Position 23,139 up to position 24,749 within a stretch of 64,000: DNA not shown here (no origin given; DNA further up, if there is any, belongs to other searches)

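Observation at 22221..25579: selD - egtB-like - glycosyltransferase operon: a selenoneine-type (senC-senA-senB) organoselenium biosynthetic cluster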

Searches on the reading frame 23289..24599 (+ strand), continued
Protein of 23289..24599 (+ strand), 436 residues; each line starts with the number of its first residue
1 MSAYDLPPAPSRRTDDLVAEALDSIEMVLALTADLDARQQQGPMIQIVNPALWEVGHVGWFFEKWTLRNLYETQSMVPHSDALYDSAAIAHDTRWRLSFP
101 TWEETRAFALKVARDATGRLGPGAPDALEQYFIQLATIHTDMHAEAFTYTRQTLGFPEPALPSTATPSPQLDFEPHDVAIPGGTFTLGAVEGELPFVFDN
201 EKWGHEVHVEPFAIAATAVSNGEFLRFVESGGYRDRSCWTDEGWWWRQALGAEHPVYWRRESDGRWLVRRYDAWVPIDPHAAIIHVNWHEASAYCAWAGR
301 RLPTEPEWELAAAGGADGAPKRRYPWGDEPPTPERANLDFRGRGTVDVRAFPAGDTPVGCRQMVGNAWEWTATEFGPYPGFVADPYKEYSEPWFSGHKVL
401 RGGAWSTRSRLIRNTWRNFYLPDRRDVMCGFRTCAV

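Call 22: find_homologous_proteins(query=window:23289-24596:+, max_evalue=1e-30)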
Query window:23289-24596:+ (436 aa): 7999 proteins with E <= 1e-30 among 8000 candidates; the best 120 are listed.
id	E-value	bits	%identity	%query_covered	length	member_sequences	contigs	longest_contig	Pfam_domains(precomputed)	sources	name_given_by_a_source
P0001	3.7e-289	977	93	100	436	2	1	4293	PF12867.13,PF03781.23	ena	-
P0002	1.1e-288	976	93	100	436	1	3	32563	PF12867.13,PF03781.23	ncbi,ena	-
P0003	1.3e-287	972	93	100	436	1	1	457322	PF03781.23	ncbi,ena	-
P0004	1.4e-287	972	93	100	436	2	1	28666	PF12867.13,PF03781.23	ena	-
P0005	3.4e-284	961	92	100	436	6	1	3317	PF03781.23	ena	-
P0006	1.1e-282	956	91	100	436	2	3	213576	PF03781.23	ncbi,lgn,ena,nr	ncbi:MAG: selenoneine synthase SenA [Chloroflexota bacterium]|nr:selenoneine synthase SenA [Chlorofl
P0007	3.4e-278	941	89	100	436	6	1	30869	PF03781.23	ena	-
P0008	3.4e-276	935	89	100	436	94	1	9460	PF12867.13,PF03781.23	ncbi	-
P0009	1.5e-273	926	88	100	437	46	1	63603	PF12867.13,PF03781.23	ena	-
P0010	2.7e-266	902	86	100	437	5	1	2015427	PF03781.23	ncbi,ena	-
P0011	4.7e-265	898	84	100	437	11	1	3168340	PF03781.23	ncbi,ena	-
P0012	7.5e-265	897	86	100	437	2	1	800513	PF03781.23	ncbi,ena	-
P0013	2.5e-264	896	86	100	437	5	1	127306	PF03781.23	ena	-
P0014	1.2e-248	844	81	100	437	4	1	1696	PF12867.13,PF03781.23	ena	-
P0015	1.3e-248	844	80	100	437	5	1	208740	PF03781.23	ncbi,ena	-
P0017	4.4e-243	825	78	100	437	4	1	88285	PF12867.13,PF03781.23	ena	-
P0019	5.1e-213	726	74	100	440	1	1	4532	PF12867.13,PF03781.23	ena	-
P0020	1.1e-200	686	68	97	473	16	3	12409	PF12867.13,PF03781.23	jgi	jgi:iron(II)-dependent oxidoreductase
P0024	1.4e-170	586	59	98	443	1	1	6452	PF12867.13,PF03781.23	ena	-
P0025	2.4e-168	579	59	97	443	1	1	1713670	PF12867.13,PF03781.23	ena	-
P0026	2.6e-168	579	59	96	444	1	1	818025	PF12867.13,PF03781.23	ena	-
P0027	3.1e-167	575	59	96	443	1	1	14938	PF12867.13,PF03781.23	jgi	jgi:iron(II)-dependent oxidoreductase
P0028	4.2e-167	575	58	98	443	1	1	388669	PF12867.13,PF03781.23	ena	-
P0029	2.6e-166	572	59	96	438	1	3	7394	PF12867.13,PF03781.23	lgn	-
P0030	5.9e-166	571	58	97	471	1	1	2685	PF12867.13,PF03781.23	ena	-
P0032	2.6e-164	566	59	94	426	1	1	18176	PF12867.13,PF03781.23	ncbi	-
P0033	2.5e-163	563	58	96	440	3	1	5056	PF12867.13,PF03781.23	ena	-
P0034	4.4e-163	562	60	94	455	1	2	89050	PF12867.13,PF03781.23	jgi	jgi:iron(II)-dependent oxidoreductase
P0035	6.7e-163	561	59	96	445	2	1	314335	PF12867.13,PF03781.23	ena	-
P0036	2.6e-162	559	59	96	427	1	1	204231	PF12867.13,PF03781.23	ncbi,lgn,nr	ncbi:MAG TPA: selenoneine synthase SenA [Candidatus Acidoferrales bacterium]|nr:selenoneine synthase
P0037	5.6e-162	558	57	95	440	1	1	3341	PF12867.13,PF03781.23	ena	-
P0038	7.4e-162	558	57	99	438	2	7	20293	PF12867.13,PF03781.23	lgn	-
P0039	9.1e-162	557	57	95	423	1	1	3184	PF12867.13,PF03781.23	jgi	-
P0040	1.1e-161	557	57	97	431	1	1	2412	PF12867.13,PF03781.23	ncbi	-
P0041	2.2e-161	556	58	95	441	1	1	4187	PF12867.13,PF03781.23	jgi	jgi:iron(II)-dependent oxidoreductase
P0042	2.8e-161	556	57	95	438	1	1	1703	PF12867.13,PF03781.23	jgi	-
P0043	2.9e-161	556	61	93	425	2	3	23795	PF12867.13,PF03781.23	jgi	jgi:iron(II)-dependent oxidoreductase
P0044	4.4e-161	555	59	96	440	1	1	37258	PF12867.13,PF03781.23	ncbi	ncbi:MAG: selenoneine synthase SenA [Candidatus Methylomirabilales bacterium]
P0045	5.7e-161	555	60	94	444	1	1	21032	PF12867.13,PF03781.23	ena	-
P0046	6.9e-161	554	56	98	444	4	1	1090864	PF12867.13,PF03781.23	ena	-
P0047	2.1e-160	553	59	95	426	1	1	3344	PF12867.13,PF03781.23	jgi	jgi:iron(II)-dependent oxidoreductase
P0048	2.7e-160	552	58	97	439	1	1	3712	PF12867.13,PF03781.23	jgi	jgi:iron(II)-dependent oxidoreductase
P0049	5.4e-160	552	59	95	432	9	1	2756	PF12867.13,PF03781.23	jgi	-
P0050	7.5e-160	551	59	97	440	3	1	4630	PF12867.13,PF03781.23,PF04978.18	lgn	-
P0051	8.1e-160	551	57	97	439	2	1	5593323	PF12867.13,PF03781.23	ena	-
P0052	9.6e-160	551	59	97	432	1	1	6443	PF12867.13,PF03781.23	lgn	-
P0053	1.5e-159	550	58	96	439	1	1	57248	PF12867.13,PF03781.23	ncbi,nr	ncbi:MAG: ergothioneine biosynthesis protein EgtB [Armatimonadetes bacterium]|nr:ergothioneine biosy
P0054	1.7e-159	550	57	95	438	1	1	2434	PF12867.13,PF03781.23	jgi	jgi:iron(II)-dependent oxidoreductase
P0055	2.2e-159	549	58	97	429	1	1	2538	PF12867.13,PF03781.23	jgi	-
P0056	2.9e-159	549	58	99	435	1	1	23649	PF12867.13,PF03781.23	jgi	jgi:iron(II)-dependent oxidoreductase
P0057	3.7e-159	549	57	96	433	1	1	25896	PF12867.13,PF03781.23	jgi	jgi:iron(II)-dependent oxidoreductase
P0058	3.7e-159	549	57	97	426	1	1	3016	PF12867.13,PF03781.23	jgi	jgi:iron(II)-dependent oxidoreductase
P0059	4.4e-159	548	59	95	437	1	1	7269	PF12867.13,PF03781.23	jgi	jgi:iron(II)-dependent oxidoreductase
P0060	5.4e-159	548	57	97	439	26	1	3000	PF12867.13,PF03781.23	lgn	-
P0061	5.8e-159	548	59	94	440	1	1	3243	PF12867.13,PF03781.23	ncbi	ncbi:MAG: selenoneine synthase SenA [Thermoanaerobaculia bacterium]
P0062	8.4e-159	548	57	97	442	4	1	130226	PF12867.13,PF03781.23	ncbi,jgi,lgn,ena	-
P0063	9.1e-159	547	58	96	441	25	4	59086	PF12867.13,PF03781.23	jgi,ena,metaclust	metaclust:\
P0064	1.0e-158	547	59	94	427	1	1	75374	PF12867.13,PF03781.23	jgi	jgi:iron(II)-dependent oxidoreductase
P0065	1.5e-158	547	58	96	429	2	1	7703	PF12867.13,PF03781.23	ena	-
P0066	1.6e-158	547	57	97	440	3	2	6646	PF12867.13,PF03781.23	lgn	-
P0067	1.7e-158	547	60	94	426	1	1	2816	PF12867.13,PF03781.23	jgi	jgi:iron(II)-dependent oxidoreductase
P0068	1.7e-158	547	58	98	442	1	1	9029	PF12867.13,PF03781.23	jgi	jgi:iron(II)-dependent oxidoreductase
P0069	1.9e-158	546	58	96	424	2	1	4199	PF12867.13,PF03781.23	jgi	jgi:iron(II)-dependent oxidoreductase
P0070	2.0e-158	546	60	95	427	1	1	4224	PF12867.13,PF03781.23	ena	-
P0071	2.2e-158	546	58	95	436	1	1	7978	PF12867.13,PF03781.23,PF04978.18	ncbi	ncbi:MAG: selenoneine synthase SenA [Candidatus Methylomirabilales bacterium]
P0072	2.4e-158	546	58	95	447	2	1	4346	PF12867.13,PF03781.23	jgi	jgi:gamma-glutamyl hercynylcysteine S-oxide synthase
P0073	2.5e-158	546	59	96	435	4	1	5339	PF12867.13,PF03781.23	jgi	jgi:iron(II)-dependent oxidoreductase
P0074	3.9e-158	545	57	97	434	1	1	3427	PF12867.13,PF03781.23,PF04978.18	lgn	-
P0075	4.1e-158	545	56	97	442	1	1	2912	PF12867.13,PF03781.23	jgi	jgi:iron(II)-dependent oxidoreductase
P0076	5.8e-158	545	58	94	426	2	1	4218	PF12867.13,PF03781.23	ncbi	-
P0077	8.8e-158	544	57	95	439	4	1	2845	PF12867.13,PF03781.23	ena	-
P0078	1.0e-157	544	58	96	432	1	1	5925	PF12867.13,PF03781.23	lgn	-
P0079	1.1e-157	544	56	97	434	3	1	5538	PF12867.13,PF03781.23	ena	-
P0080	1.2e-157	544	58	93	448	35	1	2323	PF12867.13,PF03781.23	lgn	-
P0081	1.5e-157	543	56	97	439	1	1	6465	PF12867.13,PF03781.23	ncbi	-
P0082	1.5e-157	543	58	95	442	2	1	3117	PF12867.13,PF03781.23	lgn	-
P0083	1.6e-157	543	57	97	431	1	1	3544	PF12867.13,PF03781.23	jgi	jgi:iron(II)-dependent oxidoreductase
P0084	1.6e-157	543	57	95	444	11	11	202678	PF12867.13,PF03781.23,PF04978.18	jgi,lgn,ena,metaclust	jgi:iron(II)-dependent oxidoreductase|metaclust:\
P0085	1.7e-157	543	59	98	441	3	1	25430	PF12867.13,PF03781.23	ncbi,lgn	-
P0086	1.9e-157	543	57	97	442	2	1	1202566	PF12867.13,PF03781.23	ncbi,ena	-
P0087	2.1e-157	543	56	97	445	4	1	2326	PF12867.13,PF03781.23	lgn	-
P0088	2.2e-157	543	58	94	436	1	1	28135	PF12867.13,PF03781.23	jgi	jgi:iron(II)-dependent oxidoreductase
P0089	2.3e-157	543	59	95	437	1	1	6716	PF12867.13,PF03781.23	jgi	jgi:iron(II)-dependent oxidoreductase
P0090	2.3e-157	543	56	98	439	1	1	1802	PF12867.13,PF03781.23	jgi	jgi:iron(II)-dependent oxidoreductase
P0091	3.0e-157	542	57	97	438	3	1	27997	PF12867.13,PF03781.23,PF04978.18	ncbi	-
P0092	3.1e-157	542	57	97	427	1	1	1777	PF12867.13,PF03781.23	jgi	jgi:iron(II)-dependent oxidoreductase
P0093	3.1e-157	542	58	96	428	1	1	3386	PF12867.13,PF03781.23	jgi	jgi:iron(II)-dependent oxidoreductase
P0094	3.2e-157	542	56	96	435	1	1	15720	PF12867.13,PF03781.23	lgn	-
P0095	3.3e-157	542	58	100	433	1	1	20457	PF12867.13,PF03781.23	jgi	jgi:iron(II)-dependent oxidoreductase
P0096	3.9e-157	542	58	99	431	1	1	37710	PF12867.13,PF03781.23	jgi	jgi:iron(II)-dependent oxidoreductase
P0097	5.0e-157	542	56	96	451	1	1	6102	PF12867.13,PF03781.23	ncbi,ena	-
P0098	5.0e-157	542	56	99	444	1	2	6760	PF12867.13,PF03781.23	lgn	-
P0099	5.9e-157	541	58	96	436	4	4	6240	PF12867.13,PF03781.23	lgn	-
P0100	6.5e-157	541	57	97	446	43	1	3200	PF12867.13,PF03781.23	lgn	-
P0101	6.7e-157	541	56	97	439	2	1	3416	PF12867.13,PF03781.23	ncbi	-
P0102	7.3e-157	541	57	98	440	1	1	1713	PF12867.13,PF03781.23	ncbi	-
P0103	7.3e-157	541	56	96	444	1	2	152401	PF12867.13,PF03781.23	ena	-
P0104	8.0e-157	541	57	96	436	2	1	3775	PF12867.13,PF03781.23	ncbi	-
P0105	8.0e-157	541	55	100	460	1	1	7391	PF12867.13,PF03781.23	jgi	jgi:iron(II)-dependent oxidoreductase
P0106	1.0e-156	541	57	96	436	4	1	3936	PF12867.13,PF03781.23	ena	-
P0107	1.1e-156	541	56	96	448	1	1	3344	PF12867.13,PF03781.23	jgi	jgi:gamma-glutamyl hercynylcysteine S-oxide synthase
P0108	1.1e-156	541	58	96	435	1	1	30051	PF12867.13,PF03781.23,PF04978.18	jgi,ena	-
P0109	1.3e-156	540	57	96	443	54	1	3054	PF12867.13,PF03781.23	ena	-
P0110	1.3e-156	540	56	95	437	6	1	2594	PF12867.13,PF03781.23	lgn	-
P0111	1.6e-156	540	56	96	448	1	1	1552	PF12867.13,PF03781.23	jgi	jgi:iron(II)-dependent oxidoreductase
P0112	1.6e-156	540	58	95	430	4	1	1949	PF12867.13,PF03781.23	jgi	jgi:iron(II)-dependent oxidoreductase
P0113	1.7e-156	540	57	97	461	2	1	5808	PF12867.13,PF03781.23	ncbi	-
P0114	1.8e-156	540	57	99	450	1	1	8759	PF12867.13,PF03781.23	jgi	jgi:iron(II)-dependent oxidoreductase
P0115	1.9e-156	540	58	96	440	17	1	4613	PF12867.13,PF03781.23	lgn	-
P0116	2.0e-156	540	57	96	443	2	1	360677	PF12867.13,PF03781.23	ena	-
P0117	2.3e-156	540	59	95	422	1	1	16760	PF12867.13,PF03781.23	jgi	jgi:iron(II)-dependent oxidoreductase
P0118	2.3e-156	540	56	98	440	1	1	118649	PF12867.13,PF03781.23,PF04978.18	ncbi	ncbi:MAG: selenoneine synthase SenA [Candidatus Methylomirabilales bacterium]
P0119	2.8e-156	539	57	97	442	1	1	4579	PF12867.13,PF03781.23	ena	-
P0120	2.8e-156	539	57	99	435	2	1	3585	PF12867.13,PF03781.23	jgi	-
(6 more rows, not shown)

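Call 24: find_related_loci(query=A1, collection=genome_contigs, flank=10000)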
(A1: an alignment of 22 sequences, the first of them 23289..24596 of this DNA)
Query A1 (436 aa) in genome_contigs; peptide patterns used: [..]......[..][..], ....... (x = any residue, [..] = any of these).
599 stretches matched a pattern (row limit reached: there are more); 585 encode a relative of the query (tblastn E <= 1e-3); the best 80 are kept; 80 distinct loci.
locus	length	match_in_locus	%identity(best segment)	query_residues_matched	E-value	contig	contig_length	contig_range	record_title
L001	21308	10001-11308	91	1-436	0e+0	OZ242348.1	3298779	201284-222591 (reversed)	MAG: Dehalococcoidia bacterium isolate 357cf40b-4ce6-42dd-ae1b-d69ff5967523 genome assembly, chromosome: 1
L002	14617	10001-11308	92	1-436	0e+0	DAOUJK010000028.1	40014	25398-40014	MAG TPA_asm: Dehalococcoidia bacterium isolate S32_261 k113_772146, whole genome shotgun sequence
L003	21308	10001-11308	84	1-435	0e+0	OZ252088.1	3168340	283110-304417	MAG: Dehalococcoidia bacterium isolate 7426c3d5-a751-4d37-bde8-e0e91f06c8c3 genome assembly, chromosome: 1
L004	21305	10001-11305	80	1-434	0e+0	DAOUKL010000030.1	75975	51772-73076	MAG TPA_asm: Dehalococcoidia bacterium isolate S5_327 k113_1050018, whole genome shotgun sequence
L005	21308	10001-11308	81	1-435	0e+0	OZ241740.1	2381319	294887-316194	MAG: Dehalococcoidia bacterium isolate 2a701ac0-cd12-4bd3-a765-5d076d8969a5 genome assembly, chromosome: 1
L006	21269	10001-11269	69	14-435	0e+0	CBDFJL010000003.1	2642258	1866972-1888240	MAG: Dehalococcoidia bacterium isolate aa735394-dba7-44a2-a9d0-1426c82cf8c7 genome assembly, contig: contig_3, whole gen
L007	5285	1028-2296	68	15-436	0e+0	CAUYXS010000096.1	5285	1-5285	MAG: Dehalococcoidia bacterium isolate CB21_323.32 genome assembly, contig: Ga0302123_10012089, whole genome shotgun seq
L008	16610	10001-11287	59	15-434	4e-161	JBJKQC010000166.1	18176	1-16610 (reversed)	MAG: Dehalococcoidia bacterium isolate Bin_24 S1Ck127_3201217_flag_1_multi_6.0000_len_18176, whole genome shotgun sequen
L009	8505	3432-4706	58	16-436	2e-156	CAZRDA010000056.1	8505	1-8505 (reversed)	MAG TPA_asm: uncultured bacterium isolate binchicken_co292_9 genome assembly, contig: NODE_1697_length_8505_cov_5.870414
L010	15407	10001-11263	58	23-436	3e-156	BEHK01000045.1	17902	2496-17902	Bacterium HR08 DNA, contig: NODE_921_45, isolate: HRbin08, whole genome shotgun sequence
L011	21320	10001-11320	56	6-436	2e-155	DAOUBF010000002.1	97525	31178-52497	MAG TPA_asm: Anaerolineae bacterium isolate H68_711 k101_358124, whole genome shotgun sequence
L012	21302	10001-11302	57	10-434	2e-155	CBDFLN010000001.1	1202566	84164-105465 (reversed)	MAG: Dehalococcoidia bacterium isolate 003fc3b9-e64e-4308-b6bf-e309b32d3edc genome assembly, contig: contig_1, whole gen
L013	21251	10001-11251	58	28-436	7e-155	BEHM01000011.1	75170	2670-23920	Bacterium HR10 DNA, contig: NODE_155_11, isolate: HRbin10, whole genome shotgun sequence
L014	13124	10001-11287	58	16-435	9e-155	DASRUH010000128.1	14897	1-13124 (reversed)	MAG TPA_asm: Candidatus Methylomirabilis sp. isolate SMAG_U7959 k141_775246, whole genome shotgun sequence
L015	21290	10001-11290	56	16-436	2e-153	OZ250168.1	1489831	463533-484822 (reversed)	MAG: Dehalococcoidia bacterium isolate df1c8e39-9ed4-4f98-84fc-ac90bf75a161 genome assembly, chromosome: 1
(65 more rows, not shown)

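Call 37: find_encoding_contigs(protein=window:23289-24599:+, flank=2000, max_places=4)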
Protein window:23289-24599:+ (436 aa): no gene with exactly this product is on record in the collection.
